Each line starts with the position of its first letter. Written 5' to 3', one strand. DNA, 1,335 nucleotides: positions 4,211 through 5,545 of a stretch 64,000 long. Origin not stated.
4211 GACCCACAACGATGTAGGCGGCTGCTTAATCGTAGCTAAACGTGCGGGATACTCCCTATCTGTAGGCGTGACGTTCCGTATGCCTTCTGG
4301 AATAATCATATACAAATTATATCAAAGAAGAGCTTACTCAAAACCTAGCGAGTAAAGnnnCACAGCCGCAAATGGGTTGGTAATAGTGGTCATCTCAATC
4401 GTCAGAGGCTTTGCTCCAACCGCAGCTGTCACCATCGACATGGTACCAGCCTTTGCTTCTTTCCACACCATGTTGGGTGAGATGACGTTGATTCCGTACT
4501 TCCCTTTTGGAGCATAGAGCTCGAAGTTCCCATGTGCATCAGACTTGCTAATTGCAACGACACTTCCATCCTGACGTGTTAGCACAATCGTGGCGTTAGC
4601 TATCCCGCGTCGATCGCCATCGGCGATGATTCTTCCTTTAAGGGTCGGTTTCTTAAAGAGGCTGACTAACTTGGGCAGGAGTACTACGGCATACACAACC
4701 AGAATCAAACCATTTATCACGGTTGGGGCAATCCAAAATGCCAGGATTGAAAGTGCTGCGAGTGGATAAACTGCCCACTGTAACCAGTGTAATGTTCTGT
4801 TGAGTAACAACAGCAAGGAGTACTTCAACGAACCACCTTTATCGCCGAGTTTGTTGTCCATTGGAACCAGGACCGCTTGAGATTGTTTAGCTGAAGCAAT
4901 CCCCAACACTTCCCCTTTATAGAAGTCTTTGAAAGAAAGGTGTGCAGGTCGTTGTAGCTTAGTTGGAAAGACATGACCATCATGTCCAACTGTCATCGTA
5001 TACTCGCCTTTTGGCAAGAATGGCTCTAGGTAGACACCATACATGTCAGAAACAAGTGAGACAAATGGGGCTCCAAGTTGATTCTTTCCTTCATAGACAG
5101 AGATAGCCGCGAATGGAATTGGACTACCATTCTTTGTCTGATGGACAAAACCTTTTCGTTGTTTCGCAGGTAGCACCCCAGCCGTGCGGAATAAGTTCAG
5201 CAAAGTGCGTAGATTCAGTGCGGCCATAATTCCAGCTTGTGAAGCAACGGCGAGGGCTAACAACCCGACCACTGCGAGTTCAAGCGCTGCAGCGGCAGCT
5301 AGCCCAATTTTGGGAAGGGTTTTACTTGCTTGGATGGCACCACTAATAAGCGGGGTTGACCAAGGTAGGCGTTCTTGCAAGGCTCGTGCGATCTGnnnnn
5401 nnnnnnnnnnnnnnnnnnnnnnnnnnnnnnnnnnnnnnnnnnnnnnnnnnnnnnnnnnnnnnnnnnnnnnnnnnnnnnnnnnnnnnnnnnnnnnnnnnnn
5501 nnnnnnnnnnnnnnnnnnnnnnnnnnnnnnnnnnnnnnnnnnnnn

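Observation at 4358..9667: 1769-aa giant surface protein with C-terminal multi-TM anchor plus CarbopepD_reg-like domain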

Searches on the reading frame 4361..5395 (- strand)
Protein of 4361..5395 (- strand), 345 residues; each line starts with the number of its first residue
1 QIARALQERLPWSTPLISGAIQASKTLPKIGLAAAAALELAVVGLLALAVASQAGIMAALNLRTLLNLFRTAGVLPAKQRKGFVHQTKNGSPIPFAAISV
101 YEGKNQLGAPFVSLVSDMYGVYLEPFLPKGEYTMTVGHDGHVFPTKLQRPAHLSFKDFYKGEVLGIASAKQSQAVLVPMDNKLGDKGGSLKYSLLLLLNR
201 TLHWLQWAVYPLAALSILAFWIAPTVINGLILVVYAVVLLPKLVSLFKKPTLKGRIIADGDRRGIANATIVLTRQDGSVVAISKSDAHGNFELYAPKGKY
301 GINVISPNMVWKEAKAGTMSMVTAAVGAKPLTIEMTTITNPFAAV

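Call 24: search_protein_representatives(alignment_id=A2)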
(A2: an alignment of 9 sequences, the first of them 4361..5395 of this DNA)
Query: 9 sequences, 345 profile positions. Proteins with E-value up to 0.001 (for the whole library): 5467; up to 1e-10: 2072; up to 1e-30: 141. The best 150 are listed.
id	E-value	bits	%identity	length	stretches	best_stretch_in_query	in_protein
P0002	4.7e-163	558.6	-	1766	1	1-345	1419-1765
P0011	1.0e-142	491.7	-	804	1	1-345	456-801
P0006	1.7e-138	477.9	-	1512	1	1-345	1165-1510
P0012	5.1e-138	476.3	-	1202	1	1-343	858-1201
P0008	2.0e-137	474.3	-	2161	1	13-336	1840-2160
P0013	7.0e-125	433.1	-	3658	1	2-343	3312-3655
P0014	1.5e-124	432.0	-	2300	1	3-343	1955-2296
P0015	2.4e-118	411.6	-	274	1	70-339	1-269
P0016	5.1e-114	397.4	-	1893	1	2-335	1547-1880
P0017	8.9e-93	327.5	-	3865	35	82-138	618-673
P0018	4.3e-92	325.3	-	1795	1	15-328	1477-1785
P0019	5.1e-88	311.9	-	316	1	24-333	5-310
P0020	4.7e-86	305.4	-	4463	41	245-314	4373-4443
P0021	1.3e-77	277.6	-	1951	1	27-328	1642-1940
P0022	2.4e-76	273.5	-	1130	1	23-334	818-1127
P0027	1.8e-61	224.6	-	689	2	20-330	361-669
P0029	6.5e-60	219.5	-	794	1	30-335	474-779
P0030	5.8e-59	216.3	-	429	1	16-319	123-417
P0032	5.3e-57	209.9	-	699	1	22-322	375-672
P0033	3.2e-55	204.1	-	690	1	27-333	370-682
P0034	4.5e-55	203.6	-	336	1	16-334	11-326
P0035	1.6e-54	201.7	-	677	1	8-338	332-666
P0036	4.0e-54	200.4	-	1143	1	36-338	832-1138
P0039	7.4e-53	196.3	-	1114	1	31-329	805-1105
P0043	3.0e-51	191.0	-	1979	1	26-337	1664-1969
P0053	9.3e-49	182.8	-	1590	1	29-336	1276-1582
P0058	5.7e-47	176.9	-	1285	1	16-337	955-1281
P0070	1.4e-45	172.4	-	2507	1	36-339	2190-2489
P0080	1.2e-43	165.9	-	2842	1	22-336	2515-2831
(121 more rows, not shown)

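Call 25: find_homologous_proteins(query=A2, max_evalue=1e-10)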
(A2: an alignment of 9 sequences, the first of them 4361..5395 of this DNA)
Query A2 (9 sequences) (345 aa, profile of the alignment): 1 proteins with E <= 1e-10 among 8000 candidates.
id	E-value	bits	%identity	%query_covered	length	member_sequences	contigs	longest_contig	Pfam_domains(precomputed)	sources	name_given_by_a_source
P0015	7.6e-118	412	36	75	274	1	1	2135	PF11974.15,PF17802.8,PF13620.13,PF22904.4,PF17210.10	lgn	-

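Call 34: search_protein_families(library=pfam, proteins=[P0011, P0012, P0022, P0027, P0029, P0030, P0035, P0036, P0039, P0053], max_evalue=0.001)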
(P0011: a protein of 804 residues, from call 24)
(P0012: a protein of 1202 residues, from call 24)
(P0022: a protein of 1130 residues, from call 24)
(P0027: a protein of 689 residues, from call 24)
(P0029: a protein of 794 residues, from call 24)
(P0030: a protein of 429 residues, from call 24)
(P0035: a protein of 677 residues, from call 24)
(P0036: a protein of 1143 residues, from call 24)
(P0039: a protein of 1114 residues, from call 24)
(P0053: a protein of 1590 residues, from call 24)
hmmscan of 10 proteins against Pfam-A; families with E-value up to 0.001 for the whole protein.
P0011 (804 aa): 3 families
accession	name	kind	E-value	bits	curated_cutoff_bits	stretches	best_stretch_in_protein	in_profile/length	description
PF13620.12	CarboxypepD_reg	-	1.1e-12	48.5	32.3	1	707-762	1-56/82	Carboxypeptidase regulatory-like domain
PF07210.18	DUF1416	-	1.4e-05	25.3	23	1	705-763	19-75/97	Protein of unknown function (DUF1416)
PF13715.12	CarbopepD_reg_2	-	0.00016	22.1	32.2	0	709-760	2-50/88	CarboxypepD_reg-like domain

P0012 (1202 aa): 3 families
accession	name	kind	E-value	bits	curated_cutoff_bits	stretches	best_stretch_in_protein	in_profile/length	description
PF13620.12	CarboxypepD_reg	-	7.9e-12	45.8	32.3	1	1111-1162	3-54/82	Carboxypeptidase regulatory-like domain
PF07210.18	DUF1416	-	6e-05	23.3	23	0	1102-1166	14-76/97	Protein of unknown function (DUF1416)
PF13715.12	CarbopepD_reg_2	-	0.0002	21.8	32.2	0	1111-1162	2-50/88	CarboxypepD_reg-like domain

P0022 (1130 aa): 5 families
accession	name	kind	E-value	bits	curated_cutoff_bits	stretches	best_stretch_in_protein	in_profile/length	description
PF01839.29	FG-GAP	-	3.8e-30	103.7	22.1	2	113-144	7-37/37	FG-GAP repeat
PF13620.12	CarboxypepD_reg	-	4.3e-15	56.3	32.3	1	1043-1105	1-63/82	Carboxypeptidase regulatory-like domain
PF17210.9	SdrD_B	-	2.2e-06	28.2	29.7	0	1053-1097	20-65/112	SdrD B-like domain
PF13715.12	CarbopepD_reg_2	-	1.8e-05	25.1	32.2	1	1045-1104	2-58/88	CarboxypepD_reg-like domain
PF07210.18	DUF1416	-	0.00015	22.1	23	1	1038-1094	16-70/97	Protein of unknown function (DUF1416)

P0027 (689 aa): 7 families
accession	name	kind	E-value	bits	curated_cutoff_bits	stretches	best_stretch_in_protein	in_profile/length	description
PF13620.12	CarboxypepD_reg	-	6.1e-18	65.4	32.3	2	590-651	2-63/82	Carboxypeptidase regulatory-like domain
PF19077.6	Big_13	-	1.2e-09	39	27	1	198-270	24-95/102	Bacterial Ig-like domain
PF13715.12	CarbopepD_reg_2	-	2.7e-08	34.1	32.2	0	590-647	1-55/88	CarboxypepD_reg-like domain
PF17210.9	SdrD_B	-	9e-07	29.5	29.7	0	447-477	38-69/112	SdrD B-like domain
PF07210.18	DUF1416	-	4.4e-05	23.8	23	1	590-646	22-76/97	Protein of unknown function (DUF1416)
PF17802.7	SpaA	-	0.0002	21.9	23.1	0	422-471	9-56/91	Prealbumin-like fold domain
PF00775.27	Dioxygenase_C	-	0.00081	19.3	27.3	0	590-656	32-106/182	Dioxygenase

P0029 (794 aa): 11 families
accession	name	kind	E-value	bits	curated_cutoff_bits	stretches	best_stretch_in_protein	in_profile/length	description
PF13620.12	CarboxypepD_reg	-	2.2e-15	57.2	32.3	1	695-752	2-59/82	Carboxypeptidase regulatory-like domain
PF19077.6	Big_13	-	6.5e-15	55.9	27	2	131-172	61-102/102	Bacterial Ig-like domain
PF25788.1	Ig_Rha78A_N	-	1.9e-07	31.7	27.4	0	79-168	15-98/105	Rha78A-like, N-terminal immunoglobulin domain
PF17957.7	Big_7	-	2.1e-07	31.9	24.1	1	70-151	5-70/70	Bacterial Ig domain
PF17210.9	SdrD_B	-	7.5e-06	26.6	29.7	0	548-585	34-72/112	SdrD B-like domain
PF13715.12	CarbopepD_reg_2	-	8.2e-06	26.2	32.2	0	695-754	1-57/88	CarboxypepD_reg-like domain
PF16967.11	TcfC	-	3.5e-05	23.7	29.4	0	387-409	40-62/68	E-set like domain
PF07210.18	DUF1416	-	5.9e-05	23.4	23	1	691-745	18-70/97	Protein of unknown function (DUF1416)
PF17802.7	SpaA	-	0.00017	22.1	23.1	0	700-743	8-54/91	Prealbumin-like fold domain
PF17936.7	Big_6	-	0.00027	21.5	27.6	0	203-276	9-78/83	Bacterial Ig domain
PF07495.19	Y_Y_Y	-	0.00036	20.8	26.6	0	387-416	34-64/65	Y_Y_Y domain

P0030 (429 aa): 5 families
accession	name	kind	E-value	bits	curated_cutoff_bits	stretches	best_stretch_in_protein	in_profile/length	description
PF13620.12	CarboxypepD_reg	-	7.7e-23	81.1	32.3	2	349-424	1-77/82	Carboxypeptidase regulatory-like domain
PF13715.12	CarbopepD_reg_2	-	1.6e-10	41.3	32.2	1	350-424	1-72/88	CarboxypepD_reg-like domain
PF17210.9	SdrD_B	-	2.3e-08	34.6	29.7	0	354-403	16-66/112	SdrD B-like domain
PF17802.7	SpaA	-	7.7e-06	26.4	23.1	0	188-238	8-57/91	Prealbumin-like fold domain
PF11974.14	bMG3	-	0.0003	21.2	34.9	0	358-395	24-61/103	Bacterial alpha-2-macroglobulin MG3 domain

P0035 (677 aa): 5 families
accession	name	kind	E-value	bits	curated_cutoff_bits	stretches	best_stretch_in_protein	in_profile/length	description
PF19077.6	Big_13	-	9.4e-14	52.2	27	2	127-172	56-101/102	Bacterial Ig-like domain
PF13620.12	CarboxypepD_reg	-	3.4e-10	40.6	32.3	1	404-466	3-60/82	Carboxypeptidase regulatory-like domain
PF13715.12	CarbopepD_reg_2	-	2.1e-06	28.1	32.2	0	577-629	1-49/88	CarboxypepD_reg-like domain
PF17802.7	SpaA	-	2.7e-05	24.7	23.1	0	409-458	9-56/91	Prealbumin-like fold domain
PF17210.9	SdrD_B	-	3.5e-05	24.4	29.7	0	584-632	18-66/112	SdrD B-like domain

P0036 (1143 aa): 9 families
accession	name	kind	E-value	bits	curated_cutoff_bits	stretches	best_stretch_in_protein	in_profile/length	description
PF01839.29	FG-GAP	-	3.5e-25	87.8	22.1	2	53-83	9-37/37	FG-GAP repeat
PF13620.12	CarboxypepD_reg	-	3.1e-13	50.3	32.3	2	1048-1106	1-59/82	Carboxypeptidase regulatory-like domain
PF13517.12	FG-GAP_3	-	1.8e-10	41.7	26.9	0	53-139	1-60/61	FG-GAP-like repeat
PF21955.1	CarG-like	-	1.1e-06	29.2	28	0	198-227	6-35/144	Carbapenem resistance protein CarG-like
PF00041.27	fn3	-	3.5e-06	27.6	25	1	650-730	3-79/84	Fibronectin type III domain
PF14312.12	FG-GAP_2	-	3.6e-05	24.3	23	0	58-82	26-48/49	FG-GAP repeat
PF07210.18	DUF1416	-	0.00042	20.6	23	0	1044-1104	17-75/97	Protein of unknown function (DUF1416)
PF13715.12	CarbopepD_reg_2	-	0.00047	20.6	32.2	0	1049-1129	1-79/88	CarboxypepD_reg-like domain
PF16656.11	Pur_ac_phosph_N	-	0.00068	20.6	30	1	660-736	13-93/93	Purple acid Phosphatase, N-terminal domain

P0039 (1114 aa): 7 families
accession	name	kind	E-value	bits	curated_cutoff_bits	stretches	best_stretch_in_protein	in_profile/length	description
PF18884.5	TSP3_bac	-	4.8e-22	77.9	25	3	642-664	1-22/22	Bacterial TSP3 repeat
PF13620.12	CarboxypepD_reg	-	2.5e-20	73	32.3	2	1027-1101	2-76/82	Carboxypeptidase regulatory-like domain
PF13205.12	Big_5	-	2.9e-06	28.4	23.6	0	184-297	1-105/105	Bacterial Ig-like domain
PF07210.18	DUF1416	-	5.2e-06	26.7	23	1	1027-1087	22-80/97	Protein of unknown function (DUF1416)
PF17802.7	SpaA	-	5.5e-05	23.7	23.1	0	1032-1090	8-72/91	Prealbumin-like fold domain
PF13715.12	CarbopepD_reg_2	-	0.0002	21.7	32.2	0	1027-1095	1-65/88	CarboxypepD_reg-like domain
PF17936.7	Big_6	-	0.00054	20.6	27.6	0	705-754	10-59/83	Bacterial Ig domain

P0053 (1590 aa): 2 families
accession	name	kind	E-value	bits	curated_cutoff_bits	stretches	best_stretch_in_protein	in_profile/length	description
PF13620.12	CarboxypepD_reg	-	5.2e-12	46.4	32.3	1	1496-1562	2-68/82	Carboxypeptidase regulatory-like domain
PF13715.12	CarbopepD_reg_2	-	1.8e-05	25.1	32.2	0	1496-1557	1-59/88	CarboxypepD_reg-like domain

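Call 36: list_cluster_members(proteins=[P0013, P0014, P0016, P0019, P0022, P0034, P0036, P0039, P0030, P0070])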
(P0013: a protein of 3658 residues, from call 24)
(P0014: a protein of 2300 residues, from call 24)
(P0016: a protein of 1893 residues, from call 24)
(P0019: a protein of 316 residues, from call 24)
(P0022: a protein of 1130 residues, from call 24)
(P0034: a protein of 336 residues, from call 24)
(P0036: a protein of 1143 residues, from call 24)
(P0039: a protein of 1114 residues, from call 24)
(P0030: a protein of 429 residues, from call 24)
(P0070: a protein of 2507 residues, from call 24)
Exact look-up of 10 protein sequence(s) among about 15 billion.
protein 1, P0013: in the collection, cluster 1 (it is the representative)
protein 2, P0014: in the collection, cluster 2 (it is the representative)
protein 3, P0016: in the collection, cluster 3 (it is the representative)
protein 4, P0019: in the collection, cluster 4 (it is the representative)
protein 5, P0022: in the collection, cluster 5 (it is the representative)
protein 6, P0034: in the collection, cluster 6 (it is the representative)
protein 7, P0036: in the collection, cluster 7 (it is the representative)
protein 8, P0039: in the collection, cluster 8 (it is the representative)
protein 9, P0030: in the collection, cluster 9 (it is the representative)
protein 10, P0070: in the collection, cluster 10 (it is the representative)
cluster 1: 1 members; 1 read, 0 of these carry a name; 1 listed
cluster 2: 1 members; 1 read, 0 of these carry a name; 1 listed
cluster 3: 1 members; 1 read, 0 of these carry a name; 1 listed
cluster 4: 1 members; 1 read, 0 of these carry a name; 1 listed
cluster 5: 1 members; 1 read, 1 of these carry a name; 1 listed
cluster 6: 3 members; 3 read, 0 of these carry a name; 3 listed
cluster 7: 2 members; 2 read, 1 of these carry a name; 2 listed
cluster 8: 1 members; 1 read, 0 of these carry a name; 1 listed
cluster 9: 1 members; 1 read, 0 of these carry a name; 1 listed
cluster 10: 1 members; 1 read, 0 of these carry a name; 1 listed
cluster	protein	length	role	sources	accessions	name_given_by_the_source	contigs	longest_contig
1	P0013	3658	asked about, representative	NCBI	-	-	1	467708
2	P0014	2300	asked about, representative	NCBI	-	-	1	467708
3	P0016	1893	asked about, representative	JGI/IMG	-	-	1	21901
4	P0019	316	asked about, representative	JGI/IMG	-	-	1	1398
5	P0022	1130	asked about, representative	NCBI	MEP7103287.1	MAG: carboxypeptidase-like regulatory domain-containing protein [Candidatus Dojkabacteria ...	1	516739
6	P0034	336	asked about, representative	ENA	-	-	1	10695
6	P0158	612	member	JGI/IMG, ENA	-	-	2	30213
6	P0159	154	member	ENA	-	-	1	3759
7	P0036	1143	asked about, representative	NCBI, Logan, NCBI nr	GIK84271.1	MAG: hypothetical protein BroJett025_08930 [Patescibacteria group bacterium]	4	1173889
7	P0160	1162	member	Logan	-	-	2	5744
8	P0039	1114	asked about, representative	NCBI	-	-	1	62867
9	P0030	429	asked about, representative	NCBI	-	-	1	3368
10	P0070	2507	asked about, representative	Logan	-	-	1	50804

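Call 43: predict_structure(alignment_id=A4)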
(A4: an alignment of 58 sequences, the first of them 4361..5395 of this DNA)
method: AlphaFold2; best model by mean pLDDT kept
length: 345 residues; sequences in the alignment: 58
mean_pLDDT: 88.0   pTM: 0.75
mean pLDDT of the five models: 88.0, 87.3, 86.2, 86.1, 86.0
residues with pLDDT >= 90: 216; 70-90: 96; 50-70: 31; < 50: 2
segments of 3 or more residues with pLDDT < 50: none
pLDDT, mean of each block of 10 residues (from residue 1): 70 77 69 71 68 55 81 76 95 97 91 96 95 97 96 92 95 94 86 87 88 96 96 94 92 97 96 95 97 96 95 87 93 93 62
secondary structure, 60 per line:
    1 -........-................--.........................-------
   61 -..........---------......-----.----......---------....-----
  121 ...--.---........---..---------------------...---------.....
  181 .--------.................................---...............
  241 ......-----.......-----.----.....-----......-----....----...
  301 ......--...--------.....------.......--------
elements in order: H2-9 H11-26 H29-53 H62-71 E81-86 E97-102 E112-115 E121-123 E130-137 E164-166 E176-181 H190-222 H226-246 E252-258 E269-273 E279-284 E290-293 E298-306 E309-311 E320-324 E331-337

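Call 53: find_encoding_contigs(protein=P0013, flank=10000, max_places=1)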
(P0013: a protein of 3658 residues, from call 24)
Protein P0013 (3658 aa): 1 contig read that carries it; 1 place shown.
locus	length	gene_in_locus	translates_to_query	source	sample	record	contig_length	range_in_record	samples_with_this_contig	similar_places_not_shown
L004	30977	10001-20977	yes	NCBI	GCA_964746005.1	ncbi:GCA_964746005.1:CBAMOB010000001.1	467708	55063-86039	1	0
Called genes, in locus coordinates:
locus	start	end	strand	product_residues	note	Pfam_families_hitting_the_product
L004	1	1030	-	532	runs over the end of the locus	PF00702:Hydrolase, PF13242:Hydrolase_like (faint), PF24827:AstE_AspA_cat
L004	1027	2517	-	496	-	-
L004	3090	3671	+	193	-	PF00300:His_Phos_1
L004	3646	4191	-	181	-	PF28549:NDPSase_N, PF00293:NUDIX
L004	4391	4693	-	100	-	-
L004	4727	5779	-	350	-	PF00224:PK, PF03328:HpcH_HpaI (faint)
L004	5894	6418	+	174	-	-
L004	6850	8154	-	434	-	PF03952:Enolase_N, PF00113:Enolase_C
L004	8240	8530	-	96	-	PF01165:Ribosomal_S21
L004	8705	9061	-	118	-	PF11969:DcpS_C, PF01230:HIT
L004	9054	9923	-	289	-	-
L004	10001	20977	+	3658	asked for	PF13750:Big_3_3 (faint), PF25788:Ig_Rha78A_N (faint), PF27332:TP_0781 (faint), PF13620:CarboxypepD_reg (weak)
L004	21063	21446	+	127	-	-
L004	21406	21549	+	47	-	-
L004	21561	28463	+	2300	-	PF13750:Big_3_3 (faint), PF27332:TP_0781 (faint), PF19077:Big_13 (weak), PF13620:CarboxypepD_reg (weak)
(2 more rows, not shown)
